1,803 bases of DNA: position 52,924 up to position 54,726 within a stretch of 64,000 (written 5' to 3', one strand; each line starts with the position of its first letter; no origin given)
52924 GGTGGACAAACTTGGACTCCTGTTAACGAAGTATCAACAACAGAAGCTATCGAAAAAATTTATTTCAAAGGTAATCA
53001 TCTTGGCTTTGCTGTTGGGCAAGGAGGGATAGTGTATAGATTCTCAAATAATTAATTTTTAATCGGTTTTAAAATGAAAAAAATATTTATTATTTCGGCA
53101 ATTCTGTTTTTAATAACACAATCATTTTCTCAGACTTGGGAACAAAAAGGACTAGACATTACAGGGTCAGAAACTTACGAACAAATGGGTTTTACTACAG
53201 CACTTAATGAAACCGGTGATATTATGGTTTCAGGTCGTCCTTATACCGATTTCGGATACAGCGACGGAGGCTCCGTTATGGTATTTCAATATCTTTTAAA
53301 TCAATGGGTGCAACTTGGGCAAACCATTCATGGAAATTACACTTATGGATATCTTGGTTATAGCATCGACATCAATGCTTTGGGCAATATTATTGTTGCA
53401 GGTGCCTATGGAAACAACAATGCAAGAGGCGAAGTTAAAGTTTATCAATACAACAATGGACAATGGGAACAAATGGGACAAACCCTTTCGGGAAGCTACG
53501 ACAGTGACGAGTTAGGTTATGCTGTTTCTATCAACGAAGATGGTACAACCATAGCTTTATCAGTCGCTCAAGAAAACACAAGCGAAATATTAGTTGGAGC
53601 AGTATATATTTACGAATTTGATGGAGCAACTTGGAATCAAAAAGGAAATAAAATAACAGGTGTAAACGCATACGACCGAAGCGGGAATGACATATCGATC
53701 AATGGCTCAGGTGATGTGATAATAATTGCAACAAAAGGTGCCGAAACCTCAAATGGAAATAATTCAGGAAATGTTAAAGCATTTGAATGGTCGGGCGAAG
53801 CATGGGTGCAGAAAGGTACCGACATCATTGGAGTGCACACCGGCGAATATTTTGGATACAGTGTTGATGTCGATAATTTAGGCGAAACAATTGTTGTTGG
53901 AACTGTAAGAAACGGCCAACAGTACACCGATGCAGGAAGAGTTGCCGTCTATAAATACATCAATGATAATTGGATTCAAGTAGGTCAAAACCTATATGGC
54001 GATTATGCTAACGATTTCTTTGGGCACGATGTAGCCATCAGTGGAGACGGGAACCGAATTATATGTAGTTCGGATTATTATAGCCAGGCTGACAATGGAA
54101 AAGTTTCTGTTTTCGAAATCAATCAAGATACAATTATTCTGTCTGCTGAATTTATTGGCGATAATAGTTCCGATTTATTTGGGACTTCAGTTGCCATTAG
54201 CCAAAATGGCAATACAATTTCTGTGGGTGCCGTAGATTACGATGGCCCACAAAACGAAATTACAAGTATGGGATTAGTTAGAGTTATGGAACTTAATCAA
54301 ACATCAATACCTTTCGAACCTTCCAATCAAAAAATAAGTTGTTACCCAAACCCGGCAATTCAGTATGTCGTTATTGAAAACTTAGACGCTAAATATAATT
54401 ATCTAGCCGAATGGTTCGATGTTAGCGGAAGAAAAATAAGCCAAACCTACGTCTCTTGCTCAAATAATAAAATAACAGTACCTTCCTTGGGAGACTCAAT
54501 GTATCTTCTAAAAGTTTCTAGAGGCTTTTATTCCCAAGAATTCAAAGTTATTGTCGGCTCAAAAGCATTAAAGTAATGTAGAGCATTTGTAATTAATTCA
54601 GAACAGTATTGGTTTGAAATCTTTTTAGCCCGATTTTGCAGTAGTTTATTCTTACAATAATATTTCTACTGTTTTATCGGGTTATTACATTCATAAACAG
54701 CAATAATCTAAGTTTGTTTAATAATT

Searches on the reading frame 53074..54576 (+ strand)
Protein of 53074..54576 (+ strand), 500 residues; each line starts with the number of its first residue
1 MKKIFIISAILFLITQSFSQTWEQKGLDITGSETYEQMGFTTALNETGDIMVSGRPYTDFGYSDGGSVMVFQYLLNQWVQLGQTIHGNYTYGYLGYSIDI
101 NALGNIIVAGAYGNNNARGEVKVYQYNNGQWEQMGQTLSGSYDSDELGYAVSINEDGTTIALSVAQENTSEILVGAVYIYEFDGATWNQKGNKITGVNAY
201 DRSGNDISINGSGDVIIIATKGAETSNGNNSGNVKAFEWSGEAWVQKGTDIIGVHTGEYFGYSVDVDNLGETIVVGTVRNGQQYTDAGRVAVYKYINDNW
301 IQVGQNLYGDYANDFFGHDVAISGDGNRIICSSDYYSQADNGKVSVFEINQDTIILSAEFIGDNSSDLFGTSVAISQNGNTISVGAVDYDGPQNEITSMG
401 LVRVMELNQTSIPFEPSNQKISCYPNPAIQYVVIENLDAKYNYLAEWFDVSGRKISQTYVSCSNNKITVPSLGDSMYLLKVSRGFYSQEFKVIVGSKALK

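Call 11: search_protein_families(library=pfam, proteins=[window:53074-54576:+], max_evalue=0.001)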
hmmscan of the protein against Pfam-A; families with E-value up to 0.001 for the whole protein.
window:53074-54576:+ (500 aa): 4 families
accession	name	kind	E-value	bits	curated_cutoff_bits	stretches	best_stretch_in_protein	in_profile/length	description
PF14312.12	FG-GAP_2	-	3e-12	47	23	0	364-391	13-38/49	FG-GAP repeat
PF18962.6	Por_Secre_tail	-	5.2e-06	27.1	27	1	424-494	2-75/75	Secretion system C-terminal sorting domain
PF08931.15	Caudo_bapla_RBP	-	0.00022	21.6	26.7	0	72-118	55-90/101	Lactophage receptor-binding protein C-terminal head domain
PF12768.13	Rax2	-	0.00037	20.4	28.8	0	46-193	34-165/254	Rax2 C-terminal beta propeller domain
